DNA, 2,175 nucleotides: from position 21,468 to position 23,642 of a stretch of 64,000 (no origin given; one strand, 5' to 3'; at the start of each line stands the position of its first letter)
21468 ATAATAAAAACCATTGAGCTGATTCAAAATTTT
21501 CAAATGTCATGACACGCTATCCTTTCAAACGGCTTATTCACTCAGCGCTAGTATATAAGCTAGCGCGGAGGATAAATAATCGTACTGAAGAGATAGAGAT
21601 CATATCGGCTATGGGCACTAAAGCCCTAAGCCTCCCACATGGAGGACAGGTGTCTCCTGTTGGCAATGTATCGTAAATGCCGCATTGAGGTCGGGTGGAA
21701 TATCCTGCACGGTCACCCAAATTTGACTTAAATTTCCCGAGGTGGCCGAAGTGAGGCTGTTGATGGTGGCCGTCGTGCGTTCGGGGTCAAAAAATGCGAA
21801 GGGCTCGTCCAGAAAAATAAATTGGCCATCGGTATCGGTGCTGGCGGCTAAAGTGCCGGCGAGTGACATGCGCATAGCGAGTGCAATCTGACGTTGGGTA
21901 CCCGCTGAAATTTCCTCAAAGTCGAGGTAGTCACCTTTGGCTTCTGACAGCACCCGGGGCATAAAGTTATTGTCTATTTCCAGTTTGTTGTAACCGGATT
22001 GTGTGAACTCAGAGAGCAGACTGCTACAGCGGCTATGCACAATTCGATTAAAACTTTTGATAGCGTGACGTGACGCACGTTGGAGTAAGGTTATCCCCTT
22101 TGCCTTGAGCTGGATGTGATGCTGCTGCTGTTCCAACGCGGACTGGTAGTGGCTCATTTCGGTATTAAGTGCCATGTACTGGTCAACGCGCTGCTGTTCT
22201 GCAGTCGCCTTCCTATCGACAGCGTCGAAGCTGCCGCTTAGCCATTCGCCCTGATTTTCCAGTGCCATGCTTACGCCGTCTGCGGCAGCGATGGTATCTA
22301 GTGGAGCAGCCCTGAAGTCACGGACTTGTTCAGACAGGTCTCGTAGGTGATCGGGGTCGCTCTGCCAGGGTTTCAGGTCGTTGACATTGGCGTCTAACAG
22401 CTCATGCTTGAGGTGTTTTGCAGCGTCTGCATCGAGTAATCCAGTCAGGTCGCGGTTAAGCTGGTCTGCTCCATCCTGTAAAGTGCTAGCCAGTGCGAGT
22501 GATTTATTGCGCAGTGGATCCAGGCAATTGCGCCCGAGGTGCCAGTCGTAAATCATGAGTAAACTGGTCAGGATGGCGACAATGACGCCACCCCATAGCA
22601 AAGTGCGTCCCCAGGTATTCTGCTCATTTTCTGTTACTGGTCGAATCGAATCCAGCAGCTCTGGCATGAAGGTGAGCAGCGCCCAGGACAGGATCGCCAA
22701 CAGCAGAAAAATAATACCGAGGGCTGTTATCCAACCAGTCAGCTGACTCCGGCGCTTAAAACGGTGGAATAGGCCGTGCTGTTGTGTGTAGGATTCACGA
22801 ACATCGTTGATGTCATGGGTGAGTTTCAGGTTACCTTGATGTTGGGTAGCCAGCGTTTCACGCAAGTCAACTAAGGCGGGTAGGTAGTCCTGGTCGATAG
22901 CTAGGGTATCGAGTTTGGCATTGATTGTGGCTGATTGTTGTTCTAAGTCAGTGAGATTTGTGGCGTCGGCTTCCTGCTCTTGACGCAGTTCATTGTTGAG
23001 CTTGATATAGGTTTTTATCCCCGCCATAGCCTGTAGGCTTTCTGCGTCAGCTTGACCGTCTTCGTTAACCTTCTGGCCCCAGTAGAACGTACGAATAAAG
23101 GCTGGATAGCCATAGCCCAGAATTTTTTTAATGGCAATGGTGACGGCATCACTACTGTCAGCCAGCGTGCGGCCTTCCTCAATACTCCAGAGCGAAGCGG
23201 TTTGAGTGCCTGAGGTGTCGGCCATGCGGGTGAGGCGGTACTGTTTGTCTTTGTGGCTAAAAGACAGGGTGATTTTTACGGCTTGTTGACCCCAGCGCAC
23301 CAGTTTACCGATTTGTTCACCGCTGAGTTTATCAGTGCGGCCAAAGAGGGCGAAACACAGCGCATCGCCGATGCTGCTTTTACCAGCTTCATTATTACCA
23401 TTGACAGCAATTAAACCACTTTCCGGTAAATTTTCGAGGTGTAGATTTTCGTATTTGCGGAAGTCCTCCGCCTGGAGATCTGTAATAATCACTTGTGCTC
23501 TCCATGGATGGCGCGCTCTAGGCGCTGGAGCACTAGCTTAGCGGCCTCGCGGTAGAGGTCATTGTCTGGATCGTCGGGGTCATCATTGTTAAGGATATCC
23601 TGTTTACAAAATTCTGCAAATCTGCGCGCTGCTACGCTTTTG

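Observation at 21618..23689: Two-gene module: small acidic protein coupled to a Rad50/SMC-like ABC ATPase whose coiled-coil is interrupted by a transmembrane hairpin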

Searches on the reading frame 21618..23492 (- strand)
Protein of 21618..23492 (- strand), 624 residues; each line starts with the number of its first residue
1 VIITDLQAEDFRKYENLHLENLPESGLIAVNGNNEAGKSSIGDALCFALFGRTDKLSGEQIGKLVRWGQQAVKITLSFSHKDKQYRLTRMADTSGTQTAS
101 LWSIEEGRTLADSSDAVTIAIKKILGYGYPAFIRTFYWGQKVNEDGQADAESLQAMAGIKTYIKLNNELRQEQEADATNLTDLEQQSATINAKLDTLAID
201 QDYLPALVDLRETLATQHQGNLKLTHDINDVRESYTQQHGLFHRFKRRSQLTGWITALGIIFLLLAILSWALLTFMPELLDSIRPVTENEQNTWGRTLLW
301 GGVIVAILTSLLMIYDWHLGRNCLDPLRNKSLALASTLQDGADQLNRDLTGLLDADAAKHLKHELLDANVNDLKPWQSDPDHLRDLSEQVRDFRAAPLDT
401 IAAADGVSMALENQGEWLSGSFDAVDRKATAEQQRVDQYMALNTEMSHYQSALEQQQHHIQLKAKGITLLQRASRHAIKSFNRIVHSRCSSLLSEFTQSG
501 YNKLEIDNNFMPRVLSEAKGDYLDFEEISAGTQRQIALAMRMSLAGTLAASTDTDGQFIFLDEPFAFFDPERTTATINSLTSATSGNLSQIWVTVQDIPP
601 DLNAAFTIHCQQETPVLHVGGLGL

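Call 3: search_protein_families(library=pfam, proteins=[window:21618-23492:-], max_evalue=1)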
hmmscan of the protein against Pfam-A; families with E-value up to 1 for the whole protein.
window:21618-23492:- (624 aa): 11 families
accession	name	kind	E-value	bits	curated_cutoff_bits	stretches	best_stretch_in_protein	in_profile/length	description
PF13476.12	AAA_23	-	3.1e-15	57.8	27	1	6-196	2-195/201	AAA domain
PF02463.25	SMC_N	-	3.9e-10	40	40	1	3-594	2-195/220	RecF/RecN/SMC N terminal domain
PF13175.12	AAA_15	-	2.6e-06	27.8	32.1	1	1-69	1-55/374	AAA ATPase domain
PF13514.12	AAA_27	-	9.3e-05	22.5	22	1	1-78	1-74/206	AAA domain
PF13558.12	SbcC_Walker_B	-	0.0003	21.4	27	1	524-581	29-89/90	SbcC/RAD50-like, Walker B motif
PF13304.12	AAA_21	-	0.0018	18.8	27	1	519-591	229-293/304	AAA domain, putative AbiEii toxin, Type IV TA system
PF13555.12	AAA_29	-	0.0037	17.4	27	1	13-53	11-50/61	P-loop containing region of AAA domain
PF11026.13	DUF2721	-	0.0076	16.6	28.3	1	231-322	45-125/129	Protein of unknown function (DUF2721)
PF14509.12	GH97_C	-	0.029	15.1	25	1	61-122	28-87/97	Glycosyl-hydrolase 97 C-terminal, oligomerisation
PF20990.2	DUF2207_C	-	0.081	13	33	1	162-319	43-189/247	Predicted membrane protein (DUF2207) C-terminal domain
PF15136.11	UPF0449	-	0.35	11.8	27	0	428-465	53-90/98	Uncharacterised protein family UPF0449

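Call 4: search_protein_families(library=ncbifam, proteins=[window:21618-23492:-], max_evalue=1)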
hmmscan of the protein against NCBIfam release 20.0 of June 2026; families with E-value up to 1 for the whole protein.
window:21618-23492:- (624 aa): 20 families
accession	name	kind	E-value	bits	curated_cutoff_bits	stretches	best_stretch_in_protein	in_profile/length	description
NF002244.0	PRK01156.1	equivalog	2.6e-18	65.5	847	2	1-134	1-131/895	DNA double-strand break repair ATPase Rad50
NF041034.1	Rad50_Sulf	equivalog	1.7e-17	62.6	1000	2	26-127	24-119/872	DNA double-strand break repair ATPase Rad50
NF003034.1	PRK03918.1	equivalog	5.2e-14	51.2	700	2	1-123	1-119/878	DNA double-strand break repair ATPase Rad50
NF041035.1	Rad50_Halo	equivalog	1.5e-13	50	1000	1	1-143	1-141/883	DNA double-strand break repair ATPase Rad50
NF002572.0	PRK02224.1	equivalog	2.8e-13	49.1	1087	1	1-137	1-134/888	DNA double-strand break repair ATPase Rad50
TIGR00611.2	recf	equivalog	4e-12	45.9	172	2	3-97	1-91/339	DNA replication/repair protein RecF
NF041752.4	sbcc_Bac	equivalog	4.1e-08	31.6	1420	2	10-135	13-146/1130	exonuclease subunit SbcC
TIGR00618.1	sbcc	subfamily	4e-07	28.4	478.5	1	5-140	5-152/1043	exonuclease subunit SbcC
NF053563.1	Rkd4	equivalog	4.8e-06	25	860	1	2-115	2-113/747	arcadin-4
NF045487.1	ASRP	equivalog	5.4e-06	25.3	300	1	385-582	394-581/593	archaea-specific SMC-related protein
NF010680.0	PRK14079.1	equivalog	1.4e-05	24.3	386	1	12-86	9-81/349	recombination protein F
NF010068.0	PRK13548.1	equivalog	9.4e-05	21.6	261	1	524-593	134-198/261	heme ABC transporter ATP-binding protein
TIGR02169.1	SMC_prok_A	equivalog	0.00011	20.1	729.4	1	6-89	5-98/1165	chromosome segregation protein SMC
NF041751.2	sbcc_Staph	equivalog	0.0024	15.9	920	1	15-91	17-95/1007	exonuclease subunit SbcC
TIGR02868.1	CydC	equivalog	0.0069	15.1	329.05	1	527-594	471-527/530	thiol reductant ABC exporter subunit CydC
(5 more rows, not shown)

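Call 5: search_protein_families(library=padloc, proteins=[window:21618-23492:-], max_evalue=1)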
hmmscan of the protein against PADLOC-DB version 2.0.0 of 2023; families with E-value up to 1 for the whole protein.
window:21618-23492:- (624 aa): 57 families (the best 25 are shown)
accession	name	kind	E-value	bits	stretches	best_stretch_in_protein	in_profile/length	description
PDLC04135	mad3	-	2.6e-16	58.1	1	3-594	2-320/374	mads_3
PDLC02747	PbeC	-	4.4e-10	37.1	2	4-98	4-107/632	PbeC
PDLC03859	LmuB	-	2.3e-09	35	2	20-102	19-95/611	-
PDLC02726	PbeC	-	1.6e-08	31.5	2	455-602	473-610/637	PbeC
PDLC02756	PbeC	-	5.1e-08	30.4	2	1-53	1-59/643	PbeC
PDLC03863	LmuB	-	6.4e-07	26.4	2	427-569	408-546/610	-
PDLC02668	DndD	-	2.9e-06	24.5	1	1-546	1-578/659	DndD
PDLC02714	PbeC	-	4e-06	23.9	1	1-251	1-269/651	PbeC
PDLC02979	AriA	-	4.2e-06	24.8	2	1-47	1-45/373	-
PDLC04140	mad8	-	4.5e-06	24.4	2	485-579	150-215/314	mads_8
PDLC02335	AbiLi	-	1.4e-05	22.4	1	4-597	51-237/326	AbiLi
PDLC02980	AriA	-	1.6e-05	23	1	518-594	228-296/304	-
PDLC03865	LmuB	-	1.6e-05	21.3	1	1-57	1-63/1007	-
PDLC02737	PbeC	-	1.6e-05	21.3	1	10-99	13-112/655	PbeC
PDLC00278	PtuA1|PtuA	-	1.8e-05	22.3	1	1-59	1-57/436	AAA ATPase domain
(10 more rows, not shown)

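Call 6: find_homologous_proteins(query=window:21618-23492:-)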
Query window:21618-23492:- (624 aa): 112 proteins with E <= 0.001 among 8000 candidates.
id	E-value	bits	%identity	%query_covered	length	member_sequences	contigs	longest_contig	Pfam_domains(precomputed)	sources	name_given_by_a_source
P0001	0.0e+0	1399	100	100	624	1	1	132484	PF13175.13,PF13476.13,PF02463.26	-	-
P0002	3.5e-295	998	73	100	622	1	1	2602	PF13175.13,PF13476.13,PF02463.26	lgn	-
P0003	1.7e-286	970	70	100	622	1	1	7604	PF13175.13,PF13476.13,PF02463.26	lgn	-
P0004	2.2e-263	893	65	100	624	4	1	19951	PF13175.13,PF13476.13,PF02463.26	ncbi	ncbi:MAG: ATP-binding protein [Thiolinea sp.]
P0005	1.8e-262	890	64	100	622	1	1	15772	PF13175.13,PF13476.13,PF13555.13,PF02463.26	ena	-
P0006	7.3e-260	882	64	100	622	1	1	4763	PF13175.13,PF13476.13,PF02463.26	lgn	-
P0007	1.6e-220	752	55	99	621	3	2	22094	PF13175.13,PF13476.13,PF02463.26,PF13304.13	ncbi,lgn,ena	-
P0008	6.1e-217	740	55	99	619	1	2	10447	PF13175.13,PF13476.13,PF13555.13,PF02463.26,PF13304.13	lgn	-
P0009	1.0e-213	729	55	98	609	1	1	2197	PF13175.13,PF13476.13,PF13555.13,PF02463.26,PF13304.13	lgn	-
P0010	4.2e-211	721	54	100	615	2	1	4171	PF13476.13,PF02463.26,PF13304.13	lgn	-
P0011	7.2e-210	717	55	98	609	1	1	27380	PF13175.13,PF13476.13,PF13555.13,PF02463.26,PF13304.13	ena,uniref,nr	uniref:Exonuclease SbcC n=1 Tax=uncultured Thiotrichaceae bacterium TaxID=298394 RepID=A0A6S6U1F3_9G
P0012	1.5e-207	709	53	100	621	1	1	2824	PF13175.13,PF13476.13,PF02463.26,PF13304.13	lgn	-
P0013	1.6e-203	696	54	98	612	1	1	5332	PF13476.13,PF02463.26,PF13304.13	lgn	-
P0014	3.6e-196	671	52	98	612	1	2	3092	PF13175.13,PF13476.13,PF02463.26,PF13304.13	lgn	-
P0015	9.8e-182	624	48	98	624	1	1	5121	PF13175.13,PF13476.13,PF02463.26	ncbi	-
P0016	6.9e-153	529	43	99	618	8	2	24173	PF13175.13,PF13476.13,PF02463.26,PF13304.13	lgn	-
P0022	7.9e-83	297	32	99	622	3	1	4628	PF13476.13,PF02463.26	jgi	-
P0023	5.4e-64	235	28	98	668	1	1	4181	PF13476.13,PF13558.13,PF02463.26,PF13304.13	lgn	-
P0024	4.7e-61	225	36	33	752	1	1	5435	PF13476.13,PF02463.26,PF13304.13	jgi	jgi:exonuclease SbcC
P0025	2.0e-59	220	42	25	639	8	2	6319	PF13476.13,PF02463.26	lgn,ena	-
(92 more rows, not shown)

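Call 8: find_encoding_contigs(protein=P0004, flank=6000, max_places=3)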
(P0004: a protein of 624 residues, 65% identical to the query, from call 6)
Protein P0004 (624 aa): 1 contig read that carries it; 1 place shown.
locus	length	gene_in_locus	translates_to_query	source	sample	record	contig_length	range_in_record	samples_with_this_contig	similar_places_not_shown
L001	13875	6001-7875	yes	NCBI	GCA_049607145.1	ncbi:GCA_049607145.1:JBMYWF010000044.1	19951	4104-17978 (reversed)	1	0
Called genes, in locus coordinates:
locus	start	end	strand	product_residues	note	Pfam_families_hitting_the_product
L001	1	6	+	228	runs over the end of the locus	PF01618:MotA_ExbB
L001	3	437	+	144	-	PF02472:ExbD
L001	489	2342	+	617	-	-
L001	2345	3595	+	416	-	PF04052:TolB_N, PF10647:Gmad1 (faint), PF00930:DPPIV_N (faint), PF26549:Tricorn_N (weak), PF26550:Tricorn_2nd, PF07676:PD40, PF26549:Tricorn_N, PF07676:PD40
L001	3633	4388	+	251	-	PF00691:OmpA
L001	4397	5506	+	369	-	PF13174:TPR_6 (faint), PF16331:TolA_bind_tri, PF14559:TPR_19 (faint), PF13525:YfiO (faint), PF13432:TPR_16 (weak)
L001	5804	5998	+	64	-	-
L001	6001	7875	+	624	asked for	PF02463:SMC_N, PF13175:AAA_15 (faint), PF13476:AAA_23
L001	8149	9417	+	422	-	PF04143:Sulf_transp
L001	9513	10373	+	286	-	PF00892:EamA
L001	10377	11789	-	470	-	PF01546:Peptidase_M20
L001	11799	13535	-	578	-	PF01019:G_glu_transpept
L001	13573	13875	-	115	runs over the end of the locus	-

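Call 9: find_encoding_contigs(protein=P0011, flank=6000, max_places=3)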
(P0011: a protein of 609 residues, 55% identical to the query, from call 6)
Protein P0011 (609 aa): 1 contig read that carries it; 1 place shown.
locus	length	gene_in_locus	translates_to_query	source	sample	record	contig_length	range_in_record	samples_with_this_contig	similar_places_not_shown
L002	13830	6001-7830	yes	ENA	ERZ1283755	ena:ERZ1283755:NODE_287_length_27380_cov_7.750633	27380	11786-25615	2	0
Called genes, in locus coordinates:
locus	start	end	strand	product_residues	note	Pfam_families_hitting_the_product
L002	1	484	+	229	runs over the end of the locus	PF01618:MotA_ExbB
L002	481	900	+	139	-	PF02472:ExbD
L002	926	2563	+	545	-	-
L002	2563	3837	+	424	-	PF04052:TolB_N, PF10647:Gmad1 (faint), PF26550:Tricorn_2nd, PF07676:PD40 (weak), PF26549:Tricorn_N, PF07676:PD40 (weak)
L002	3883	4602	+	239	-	PF00691:OmpA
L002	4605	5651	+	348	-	PF13174:TPR_6 (faint), PF13428:TPR_14 (faint), PF16331:TolA_bind_tri, PF13525:YfiO (faint), PF13432:TPR_16 (weak), PF14559:TPR_19 (faint)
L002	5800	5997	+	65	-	-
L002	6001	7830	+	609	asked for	PF02463:SMC_N, PF13175:AAA_15 (faint), PF13476:AAA_23, PF13555:AAA_29 (weak), PF13304:AAA_21 (faint)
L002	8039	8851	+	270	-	PF00005:ABC_tran, PF13304:AAA_21 (faint), PF12399:BCA_ABC_TP_C (weak)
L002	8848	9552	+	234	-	PF00005:ABC_tran, PF13304:AAA_21 (faint)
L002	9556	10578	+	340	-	PF02653:BPD_transp_2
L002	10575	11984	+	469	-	PF02653:BPD_transp_2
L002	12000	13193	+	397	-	PF13433:Peripla_BP_5, PF13458:Peripla_BP_6, PF01094:ANF_receptor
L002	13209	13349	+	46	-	-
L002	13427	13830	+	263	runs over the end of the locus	-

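Call 10: find_encoding_contigs(protein=P0016, flank=6000, max_places=3)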
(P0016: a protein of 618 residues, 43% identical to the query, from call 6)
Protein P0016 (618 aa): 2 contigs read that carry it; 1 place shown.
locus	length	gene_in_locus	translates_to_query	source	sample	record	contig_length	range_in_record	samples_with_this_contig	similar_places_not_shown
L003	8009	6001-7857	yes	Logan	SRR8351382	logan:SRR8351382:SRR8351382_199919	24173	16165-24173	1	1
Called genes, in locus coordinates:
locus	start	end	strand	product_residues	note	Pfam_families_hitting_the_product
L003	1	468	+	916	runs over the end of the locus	PF02739:5_3_exonuc_N, PF01367:5_3_exonuc, PF01612:DNA_pol_A_exo1, PF22619:DNA_polI_exo1, PF00476:DNA_pol_A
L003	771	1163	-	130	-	-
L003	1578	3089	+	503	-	PF02310:B12-binding, PF04055:Radical_SAM, PF13311:DUF4080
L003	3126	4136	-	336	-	-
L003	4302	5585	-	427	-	-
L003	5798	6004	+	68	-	-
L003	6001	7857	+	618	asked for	PF02463:SMC_N, PF13175:AAA_15 (weak), PF13476:AAA_23, PF13304:AAA_21 (faint)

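Call 12: find_encoding_contigs(protein=P0022, flank=6000, max_places=3)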
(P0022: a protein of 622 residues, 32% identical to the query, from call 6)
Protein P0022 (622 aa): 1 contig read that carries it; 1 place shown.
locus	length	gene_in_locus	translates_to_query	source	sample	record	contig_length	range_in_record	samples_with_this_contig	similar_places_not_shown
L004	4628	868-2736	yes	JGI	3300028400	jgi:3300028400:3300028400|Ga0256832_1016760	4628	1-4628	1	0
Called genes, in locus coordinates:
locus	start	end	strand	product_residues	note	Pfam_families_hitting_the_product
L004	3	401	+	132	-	?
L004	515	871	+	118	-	-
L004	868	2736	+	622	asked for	PF02463:SMC_N, PF13476:AAA_23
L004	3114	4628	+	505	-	?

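Call 13: find_encoding_contigs(protein=P0023, flank=6000, max_places=3)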
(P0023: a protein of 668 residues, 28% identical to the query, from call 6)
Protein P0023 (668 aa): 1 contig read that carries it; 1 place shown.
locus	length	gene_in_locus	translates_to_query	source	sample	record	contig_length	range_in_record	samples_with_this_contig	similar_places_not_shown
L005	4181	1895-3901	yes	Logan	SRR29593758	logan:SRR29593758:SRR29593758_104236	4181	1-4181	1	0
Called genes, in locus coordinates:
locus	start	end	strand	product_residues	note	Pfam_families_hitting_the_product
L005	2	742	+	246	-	?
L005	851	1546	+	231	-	PF04402:SIMPL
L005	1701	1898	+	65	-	-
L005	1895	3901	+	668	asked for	PF02463:SMC_N, PF13476:AAA_23, PF13304:AAA_21 (faint), PF13558:SbcC_Walker_B (faint)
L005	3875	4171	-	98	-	-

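Call 14: find_encoding_contigs(protein=P0025, flank=6000, max_places=3)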
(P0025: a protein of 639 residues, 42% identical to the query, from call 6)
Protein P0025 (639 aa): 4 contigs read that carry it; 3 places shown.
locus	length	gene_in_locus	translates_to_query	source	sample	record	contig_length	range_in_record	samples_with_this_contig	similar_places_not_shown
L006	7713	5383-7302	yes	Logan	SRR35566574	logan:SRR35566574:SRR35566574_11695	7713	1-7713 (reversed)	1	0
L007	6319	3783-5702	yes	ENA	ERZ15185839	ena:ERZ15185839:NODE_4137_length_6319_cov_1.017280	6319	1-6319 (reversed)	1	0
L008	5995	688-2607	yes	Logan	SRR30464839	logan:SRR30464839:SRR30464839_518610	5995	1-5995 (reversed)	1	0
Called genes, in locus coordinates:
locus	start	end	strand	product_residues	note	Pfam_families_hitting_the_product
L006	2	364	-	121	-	?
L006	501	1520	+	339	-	PF08240:ADH_N, PF00107:ADH_zinc_N, PF13602:ADH_zinc_N_2 (weak)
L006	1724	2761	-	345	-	PF01571:GCV_T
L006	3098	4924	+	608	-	PF23161:HTH_RNase_II, PF00773:RNB, PF18614:RNase_II_C_S1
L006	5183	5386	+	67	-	-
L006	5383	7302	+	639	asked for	PF02463:SMC_N (weak), PF13476:AAA_23 (weak)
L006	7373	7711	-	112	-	?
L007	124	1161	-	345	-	PF01571:GCV_T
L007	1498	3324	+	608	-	PF23161:HTH_RNase_II, PF00773:RNB, PF18614:RNase_II_C_S1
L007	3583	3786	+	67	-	-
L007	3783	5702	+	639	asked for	PF02463:SMC_N (weak), PF13476:AAA_23 (weak)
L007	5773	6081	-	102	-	PF05951:Peptidase_M15_2, PF08291:Peptidase_M15_3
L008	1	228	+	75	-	?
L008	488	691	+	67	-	-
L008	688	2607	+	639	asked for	PF02463:SMC_N (weak), PF13476:AAA_23 (weak)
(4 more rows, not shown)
